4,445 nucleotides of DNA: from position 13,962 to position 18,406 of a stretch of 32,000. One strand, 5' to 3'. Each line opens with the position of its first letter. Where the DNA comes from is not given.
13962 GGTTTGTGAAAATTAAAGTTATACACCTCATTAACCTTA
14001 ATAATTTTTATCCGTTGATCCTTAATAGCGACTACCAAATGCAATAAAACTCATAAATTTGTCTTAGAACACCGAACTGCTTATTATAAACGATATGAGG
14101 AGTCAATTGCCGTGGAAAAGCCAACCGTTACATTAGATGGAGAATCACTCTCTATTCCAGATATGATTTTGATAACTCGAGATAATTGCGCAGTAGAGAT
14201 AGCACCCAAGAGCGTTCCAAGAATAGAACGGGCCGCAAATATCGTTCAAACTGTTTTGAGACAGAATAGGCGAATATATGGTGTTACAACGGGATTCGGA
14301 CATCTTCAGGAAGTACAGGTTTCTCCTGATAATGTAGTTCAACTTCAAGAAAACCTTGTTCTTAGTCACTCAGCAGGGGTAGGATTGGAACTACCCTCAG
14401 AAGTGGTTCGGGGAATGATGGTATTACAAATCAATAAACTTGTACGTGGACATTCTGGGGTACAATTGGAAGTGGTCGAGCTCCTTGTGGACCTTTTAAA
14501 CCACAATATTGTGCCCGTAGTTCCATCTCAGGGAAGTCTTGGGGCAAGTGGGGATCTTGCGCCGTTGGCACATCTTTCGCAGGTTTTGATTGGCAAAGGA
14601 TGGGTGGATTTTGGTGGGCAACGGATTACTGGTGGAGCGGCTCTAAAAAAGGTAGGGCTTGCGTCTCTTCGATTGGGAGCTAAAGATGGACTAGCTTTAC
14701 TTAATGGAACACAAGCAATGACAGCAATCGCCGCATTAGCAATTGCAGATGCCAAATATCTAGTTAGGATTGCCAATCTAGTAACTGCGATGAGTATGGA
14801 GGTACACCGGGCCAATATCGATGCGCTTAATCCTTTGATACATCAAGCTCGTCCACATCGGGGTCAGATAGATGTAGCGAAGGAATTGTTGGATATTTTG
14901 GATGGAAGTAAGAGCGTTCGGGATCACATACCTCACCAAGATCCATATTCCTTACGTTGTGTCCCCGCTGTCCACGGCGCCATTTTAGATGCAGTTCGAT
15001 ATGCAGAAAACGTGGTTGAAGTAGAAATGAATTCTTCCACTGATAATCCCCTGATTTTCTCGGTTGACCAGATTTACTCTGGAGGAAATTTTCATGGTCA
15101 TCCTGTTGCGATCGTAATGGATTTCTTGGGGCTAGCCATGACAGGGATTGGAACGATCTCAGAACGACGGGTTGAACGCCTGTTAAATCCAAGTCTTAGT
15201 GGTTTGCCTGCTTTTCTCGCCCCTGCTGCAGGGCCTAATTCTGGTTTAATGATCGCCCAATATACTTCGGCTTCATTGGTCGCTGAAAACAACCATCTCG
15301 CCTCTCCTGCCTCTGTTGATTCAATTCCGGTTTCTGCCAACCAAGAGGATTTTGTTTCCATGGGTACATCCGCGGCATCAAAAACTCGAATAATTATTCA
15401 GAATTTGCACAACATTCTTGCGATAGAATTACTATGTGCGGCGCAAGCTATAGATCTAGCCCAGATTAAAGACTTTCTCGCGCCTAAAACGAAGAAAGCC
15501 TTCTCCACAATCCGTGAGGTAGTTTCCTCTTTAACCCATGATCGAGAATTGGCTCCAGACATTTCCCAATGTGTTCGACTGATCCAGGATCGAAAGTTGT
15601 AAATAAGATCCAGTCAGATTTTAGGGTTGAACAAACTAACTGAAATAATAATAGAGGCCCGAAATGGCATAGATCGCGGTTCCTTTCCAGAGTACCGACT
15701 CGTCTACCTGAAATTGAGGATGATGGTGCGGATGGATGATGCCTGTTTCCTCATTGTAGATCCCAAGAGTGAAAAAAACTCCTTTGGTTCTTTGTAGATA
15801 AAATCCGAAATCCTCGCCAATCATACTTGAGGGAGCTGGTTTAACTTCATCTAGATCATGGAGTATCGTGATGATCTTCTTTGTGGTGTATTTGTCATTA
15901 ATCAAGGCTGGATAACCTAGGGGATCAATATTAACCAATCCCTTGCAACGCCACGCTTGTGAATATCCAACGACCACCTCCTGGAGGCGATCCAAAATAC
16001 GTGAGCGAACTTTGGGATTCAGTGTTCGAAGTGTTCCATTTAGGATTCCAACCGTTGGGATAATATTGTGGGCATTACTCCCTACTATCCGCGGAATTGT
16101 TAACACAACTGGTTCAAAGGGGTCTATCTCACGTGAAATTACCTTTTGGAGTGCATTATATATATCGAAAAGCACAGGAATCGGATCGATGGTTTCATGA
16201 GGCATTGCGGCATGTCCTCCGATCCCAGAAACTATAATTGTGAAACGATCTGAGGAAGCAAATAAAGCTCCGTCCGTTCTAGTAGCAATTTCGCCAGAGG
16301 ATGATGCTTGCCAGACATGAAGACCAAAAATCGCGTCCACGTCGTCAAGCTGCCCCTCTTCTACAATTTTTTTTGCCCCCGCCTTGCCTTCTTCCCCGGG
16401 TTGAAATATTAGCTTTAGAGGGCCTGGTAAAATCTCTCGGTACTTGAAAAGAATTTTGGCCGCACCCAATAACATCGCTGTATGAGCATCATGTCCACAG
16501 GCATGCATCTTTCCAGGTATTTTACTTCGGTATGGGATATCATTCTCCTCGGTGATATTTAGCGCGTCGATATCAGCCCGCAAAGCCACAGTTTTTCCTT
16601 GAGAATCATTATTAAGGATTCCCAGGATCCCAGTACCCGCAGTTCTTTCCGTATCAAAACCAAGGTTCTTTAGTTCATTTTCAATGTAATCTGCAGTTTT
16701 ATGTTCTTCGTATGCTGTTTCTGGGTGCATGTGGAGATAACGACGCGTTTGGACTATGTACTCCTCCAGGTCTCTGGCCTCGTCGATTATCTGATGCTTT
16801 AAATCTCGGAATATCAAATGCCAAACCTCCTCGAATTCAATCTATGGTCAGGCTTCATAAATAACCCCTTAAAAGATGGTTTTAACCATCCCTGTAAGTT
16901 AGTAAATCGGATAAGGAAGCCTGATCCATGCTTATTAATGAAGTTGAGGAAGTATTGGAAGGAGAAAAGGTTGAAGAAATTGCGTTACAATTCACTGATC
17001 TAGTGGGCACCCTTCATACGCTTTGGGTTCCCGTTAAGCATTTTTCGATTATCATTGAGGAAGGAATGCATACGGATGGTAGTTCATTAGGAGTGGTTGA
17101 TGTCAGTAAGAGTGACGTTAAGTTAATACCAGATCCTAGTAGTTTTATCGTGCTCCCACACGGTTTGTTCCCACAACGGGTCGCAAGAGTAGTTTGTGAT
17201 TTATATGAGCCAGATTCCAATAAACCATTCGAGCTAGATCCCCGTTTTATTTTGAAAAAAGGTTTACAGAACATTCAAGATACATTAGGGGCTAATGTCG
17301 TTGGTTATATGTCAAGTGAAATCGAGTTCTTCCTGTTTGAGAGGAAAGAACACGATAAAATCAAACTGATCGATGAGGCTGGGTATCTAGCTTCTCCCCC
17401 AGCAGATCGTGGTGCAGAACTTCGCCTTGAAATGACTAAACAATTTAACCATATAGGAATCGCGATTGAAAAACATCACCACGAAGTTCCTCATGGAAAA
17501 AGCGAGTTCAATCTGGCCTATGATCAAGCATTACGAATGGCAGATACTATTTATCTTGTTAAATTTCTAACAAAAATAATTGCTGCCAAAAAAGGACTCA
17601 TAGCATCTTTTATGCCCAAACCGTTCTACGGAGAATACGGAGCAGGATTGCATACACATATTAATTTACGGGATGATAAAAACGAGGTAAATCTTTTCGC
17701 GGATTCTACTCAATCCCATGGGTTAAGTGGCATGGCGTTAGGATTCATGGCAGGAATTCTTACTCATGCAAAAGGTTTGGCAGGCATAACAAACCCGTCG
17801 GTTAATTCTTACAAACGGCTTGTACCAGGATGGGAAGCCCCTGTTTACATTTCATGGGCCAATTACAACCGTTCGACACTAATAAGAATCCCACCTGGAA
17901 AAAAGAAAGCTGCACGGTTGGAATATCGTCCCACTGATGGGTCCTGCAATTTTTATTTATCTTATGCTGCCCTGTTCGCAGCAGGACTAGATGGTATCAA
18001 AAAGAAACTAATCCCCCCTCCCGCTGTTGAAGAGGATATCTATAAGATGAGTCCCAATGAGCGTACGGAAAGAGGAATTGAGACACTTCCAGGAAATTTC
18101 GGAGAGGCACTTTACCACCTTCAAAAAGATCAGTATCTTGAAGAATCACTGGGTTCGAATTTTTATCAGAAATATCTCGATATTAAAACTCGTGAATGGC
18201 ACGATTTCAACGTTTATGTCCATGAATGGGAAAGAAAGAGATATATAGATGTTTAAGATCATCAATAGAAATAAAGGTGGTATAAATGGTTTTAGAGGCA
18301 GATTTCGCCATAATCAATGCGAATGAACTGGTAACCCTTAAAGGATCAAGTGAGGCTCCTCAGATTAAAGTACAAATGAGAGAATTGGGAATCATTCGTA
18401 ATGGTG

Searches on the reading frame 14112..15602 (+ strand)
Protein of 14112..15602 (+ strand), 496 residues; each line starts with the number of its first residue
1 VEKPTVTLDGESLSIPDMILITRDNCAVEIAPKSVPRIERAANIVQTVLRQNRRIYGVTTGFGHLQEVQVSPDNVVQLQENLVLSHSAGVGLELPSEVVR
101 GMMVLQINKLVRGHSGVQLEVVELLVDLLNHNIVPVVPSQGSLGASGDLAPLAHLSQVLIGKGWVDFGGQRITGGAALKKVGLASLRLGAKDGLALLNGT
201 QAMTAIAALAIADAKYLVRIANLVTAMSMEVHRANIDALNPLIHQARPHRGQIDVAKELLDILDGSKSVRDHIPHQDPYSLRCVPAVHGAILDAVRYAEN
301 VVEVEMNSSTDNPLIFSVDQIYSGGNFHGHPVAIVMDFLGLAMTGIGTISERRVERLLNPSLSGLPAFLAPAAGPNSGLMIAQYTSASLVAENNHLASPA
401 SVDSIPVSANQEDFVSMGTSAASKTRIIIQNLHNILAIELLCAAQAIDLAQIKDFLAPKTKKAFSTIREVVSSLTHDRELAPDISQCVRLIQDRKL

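Call 28: search_protein_families(library=pfam, proteins=[window:14112-15602:+], max_evalue=0.0001)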
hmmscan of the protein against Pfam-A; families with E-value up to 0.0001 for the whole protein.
window:14112-15602:+ (496 aa): 1 family
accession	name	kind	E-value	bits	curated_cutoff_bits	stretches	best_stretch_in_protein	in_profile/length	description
PF00221.24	Lyase_aromatic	-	1.4e-184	614.5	27.3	1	13-469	1-466/466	Aromatic amino acid lyase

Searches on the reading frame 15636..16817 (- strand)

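Call 28: search_protein_families(library=pfam, proteins=[window:15636-16817:-], max_evalue=0.0001)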
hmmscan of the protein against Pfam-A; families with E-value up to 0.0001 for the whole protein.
window:15636-16817:- (393 aa): 2 families
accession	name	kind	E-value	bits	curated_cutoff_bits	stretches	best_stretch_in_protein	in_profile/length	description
PF01546.33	Peptidase_M20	-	1.2e-40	140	24.6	1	78-384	1-201/206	Peptidase family M20/M25/M40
PF07687.19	M20_dimer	-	3.7e-07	30.5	21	1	191-282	8-99/107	Peptidase dimerisation domain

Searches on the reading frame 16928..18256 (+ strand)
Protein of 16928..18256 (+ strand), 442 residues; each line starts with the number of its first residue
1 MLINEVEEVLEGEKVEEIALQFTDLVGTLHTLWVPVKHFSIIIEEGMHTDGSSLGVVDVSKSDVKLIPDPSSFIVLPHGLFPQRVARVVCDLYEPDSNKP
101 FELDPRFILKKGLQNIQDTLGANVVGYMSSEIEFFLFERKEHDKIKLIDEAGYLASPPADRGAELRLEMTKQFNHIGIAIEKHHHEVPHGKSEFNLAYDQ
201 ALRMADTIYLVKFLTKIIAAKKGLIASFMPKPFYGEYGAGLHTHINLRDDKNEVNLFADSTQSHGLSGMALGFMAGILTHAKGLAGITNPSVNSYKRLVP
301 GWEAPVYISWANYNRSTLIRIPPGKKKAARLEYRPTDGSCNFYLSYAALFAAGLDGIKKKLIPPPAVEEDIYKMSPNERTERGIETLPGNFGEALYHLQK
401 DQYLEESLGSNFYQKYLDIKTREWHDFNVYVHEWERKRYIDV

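Call 28: search_protein_families(library=pfam, proteins=[window:16928-18256:+], max_evalue=0.0001)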
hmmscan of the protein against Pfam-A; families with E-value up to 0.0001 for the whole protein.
window:16928-18256:+ (442 aa): 2 families
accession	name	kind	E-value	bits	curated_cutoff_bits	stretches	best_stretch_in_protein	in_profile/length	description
PF00120.29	Gln-synt_C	-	5.7e-108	361.5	24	1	103-439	2-344/344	Glutamine synthetase, catalytic domain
PF03951.24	Gln-synt_N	-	2e-17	63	33.4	1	15-95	2-82/82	Glutamine synthetase, beta-Grasp domain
